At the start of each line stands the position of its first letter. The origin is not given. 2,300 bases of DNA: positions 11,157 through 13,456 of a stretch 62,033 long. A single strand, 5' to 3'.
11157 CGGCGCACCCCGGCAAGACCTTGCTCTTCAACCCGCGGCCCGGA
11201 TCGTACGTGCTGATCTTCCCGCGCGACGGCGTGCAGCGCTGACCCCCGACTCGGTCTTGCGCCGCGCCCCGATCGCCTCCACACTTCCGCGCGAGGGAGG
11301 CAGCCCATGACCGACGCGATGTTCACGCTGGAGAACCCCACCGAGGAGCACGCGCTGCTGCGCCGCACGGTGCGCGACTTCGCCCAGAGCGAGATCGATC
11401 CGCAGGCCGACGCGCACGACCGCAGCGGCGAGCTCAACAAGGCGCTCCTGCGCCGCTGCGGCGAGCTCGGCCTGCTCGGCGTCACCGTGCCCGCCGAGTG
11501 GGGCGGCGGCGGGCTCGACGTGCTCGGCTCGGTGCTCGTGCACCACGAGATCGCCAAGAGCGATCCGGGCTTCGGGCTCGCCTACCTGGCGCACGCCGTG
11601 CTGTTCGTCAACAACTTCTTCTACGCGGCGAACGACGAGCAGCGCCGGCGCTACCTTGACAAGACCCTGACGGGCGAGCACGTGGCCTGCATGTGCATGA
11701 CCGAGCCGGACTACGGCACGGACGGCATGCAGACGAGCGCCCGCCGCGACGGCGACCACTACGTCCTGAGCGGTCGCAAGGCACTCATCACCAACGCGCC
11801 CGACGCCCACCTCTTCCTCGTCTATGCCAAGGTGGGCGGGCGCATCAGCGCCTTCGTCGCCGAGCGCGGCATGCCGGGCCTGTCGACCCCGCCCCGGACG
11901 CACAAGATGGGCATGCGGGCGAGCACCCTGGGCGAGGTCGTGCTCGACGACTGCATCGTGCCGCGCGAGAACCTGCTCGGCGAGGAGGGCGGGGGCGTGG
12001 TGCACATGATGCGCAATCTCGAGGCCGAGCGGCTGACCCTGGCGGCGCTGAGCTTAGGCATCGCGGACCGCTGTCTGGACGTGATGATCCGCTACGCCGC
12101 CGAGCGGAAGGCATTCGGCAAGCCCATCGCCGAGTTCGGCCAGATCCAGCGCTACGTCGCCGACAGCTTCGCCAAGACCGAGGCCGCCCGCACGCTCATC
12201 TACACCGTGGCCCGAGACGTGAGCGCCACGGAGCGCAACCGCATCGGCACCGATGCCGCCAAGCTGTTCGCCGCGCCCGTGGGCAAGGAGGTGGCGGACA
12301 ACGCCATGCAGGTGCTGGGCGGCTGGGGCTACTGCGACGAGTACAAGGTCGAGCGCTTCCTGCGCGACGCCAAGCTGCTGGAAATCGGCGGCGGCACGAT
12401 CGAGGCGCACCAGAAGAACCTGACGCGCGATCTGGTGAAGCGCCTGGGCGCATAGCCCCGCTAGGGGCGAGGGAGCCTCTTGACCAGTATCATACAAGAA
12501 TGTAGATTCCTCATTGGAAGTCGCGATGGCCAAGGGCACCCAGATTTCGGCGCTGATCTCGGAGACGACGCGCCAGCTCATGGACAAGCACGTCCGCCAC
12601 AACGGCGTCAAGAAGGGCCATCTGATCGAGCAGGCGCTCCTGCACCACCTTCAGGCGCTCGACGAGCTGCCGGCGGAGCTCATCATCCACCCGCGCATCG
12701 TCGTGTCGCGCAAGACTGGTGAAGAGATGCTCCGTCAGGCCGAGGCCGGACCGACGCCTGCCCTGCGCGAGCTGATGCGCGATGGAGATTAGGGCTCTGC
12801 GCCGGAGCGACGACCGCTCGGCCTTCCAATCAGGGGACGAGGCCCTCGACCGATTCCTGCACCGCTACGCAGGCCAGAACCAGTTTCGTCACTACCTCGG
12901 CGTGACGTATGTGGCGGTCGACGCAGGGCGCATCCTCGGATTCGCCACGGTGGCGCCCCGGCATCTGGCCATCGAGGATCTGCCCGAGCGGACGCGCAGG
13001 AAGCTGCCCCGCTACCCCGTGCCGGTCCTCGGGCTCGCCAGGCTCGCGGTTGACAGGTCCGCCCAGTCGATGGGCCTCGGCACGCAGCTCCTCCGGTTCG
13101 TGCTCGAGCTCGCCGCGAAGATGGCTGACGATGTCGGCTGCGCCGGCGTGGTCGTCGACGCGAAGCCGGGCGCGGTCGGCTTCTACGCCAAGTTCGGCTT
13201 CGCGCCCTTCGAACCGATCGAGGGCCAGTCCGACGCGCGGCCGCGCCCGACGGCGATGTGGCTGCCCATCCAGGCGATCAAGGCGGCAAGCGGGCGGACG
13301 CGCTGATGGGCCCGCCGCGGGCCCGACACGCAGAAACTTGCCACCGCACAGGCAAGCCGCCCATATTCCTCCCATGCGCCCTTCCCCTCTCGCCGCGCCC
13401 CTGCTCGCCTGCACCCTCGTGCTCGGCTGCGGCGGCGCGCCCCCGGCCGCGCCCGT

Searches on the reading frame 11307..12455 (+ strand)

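Call 35: search_protein_families(library=pfam, proteins=[window:11307-12455:+], max_evalue=0.01)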
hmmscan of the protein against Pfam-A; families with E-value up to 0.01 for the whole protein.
window:11307-12455:+ (382 aa): 4 families
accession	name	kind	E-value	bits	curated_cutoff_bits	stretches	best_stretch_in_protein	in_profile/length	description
PF00441.29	Acyl-CoA_dh_1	-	1.3e-39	136.2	22.4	1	228-374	1-147/150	Acyl-CoA dehydrogenase, C-terminal domain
PF02771.21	Acyl-CoA_dh_N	-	9e-31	107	22.9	1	12-124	1-113/113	Acyl-CoA dehydrogenase, N-terminal domain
PF02770.24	Acyl-CoA_dh_M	-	4.5e-20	72.1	33.3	1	128-216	1-97/97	Acyl-CoA dehydrogenase, middle domain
PF08028.16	Acyl-CoA_dh_2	-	2.1e-17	64.1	22.7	1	243-357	1-125/134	Acyl-CoA dehydrogenase, C-terminal domain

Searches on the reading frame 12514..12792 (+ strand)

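Call 34: search_protein_families(library=pfam, proteins=[window:12514-12792:+], max_evalue=0.01)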
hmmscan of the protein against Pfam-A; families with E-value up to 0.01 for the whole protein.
window:12514-12792:+ (92 aa): 0 families

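Call 51: search_protein_families(library=ncbifam, proteins=[window:12514-12792:+], max_evalue=0.1)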
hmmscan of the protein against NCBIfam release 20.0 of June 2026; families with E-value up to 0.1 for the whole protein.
window:12514-12792:+ (92 aa): 1 family
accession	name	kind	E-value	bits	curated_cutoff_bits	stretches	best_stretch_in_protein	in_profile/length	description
NF038279.1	TF_CBS_SpxR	exception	0.047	12.4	600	1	13-67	349-401/427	CBS-HotDog domain-containing transcription factor SpxR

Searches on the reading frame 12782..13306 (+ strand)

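Call 34: search_protein_families(library=pfam, proteins=[window:12782-13306:+], max_evalue=0.01)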
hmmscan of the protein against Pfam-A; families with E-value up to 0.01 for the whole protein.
window:12782-13306:+ (174 aa): 4 families
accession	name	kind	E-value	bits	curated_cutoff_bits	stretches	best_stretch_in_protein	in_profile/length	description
PF00583.31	Acetyltransf_1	-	7.1e-12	46.1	20.7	1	26-140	25-116/116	Acetyltransferase (GNAT) family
PF13508.13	Acetyltransf_7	-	2.9e-11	44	27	1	41-141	4-83/84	Acetyltransferase (GNAT) domain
PF13673.13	Acetyltransf_10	-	2e-10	41.2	23.6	1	19-145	7-112/128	Acetyltransferase (GNAT) domain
PF21926.2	FeeM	-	0.0014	18.8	27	1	84-144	82-140/158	N-acyl amino acid synthase FeeM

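Call 51: search_protein_families(library=ncbifam, proteins=[window:12782-13306:+], max_evalue=0.1)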
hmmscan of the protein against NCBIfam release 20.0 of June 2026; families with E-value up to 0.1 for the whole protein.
window:12782-13306:+ (174 aa): 4 families
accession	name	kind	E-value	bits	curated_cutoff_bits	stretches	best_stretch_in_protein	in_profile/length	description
NF007807.0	PRK10514.1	equivalog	0.00028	20.8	134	1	87-153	75-135/147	acetyltransferase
TIGR01575.1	rimI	equivalog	0.015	15.4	86.4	1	86-141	59-113/132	ribosomal protein S18-alanine N-acetyltransferase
NF041296.1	RNAactase_tcmA_Halo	equivalog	0.019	12.9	700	1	86-142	519-572/746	tRNA(Met) cytidine acetyltransferase TmcA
NF053587.1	SpmdActasePaiA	equivalog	0.029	14.1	250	1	83-141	91-148/172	spermidine/spermine N(1)-acetyltransferase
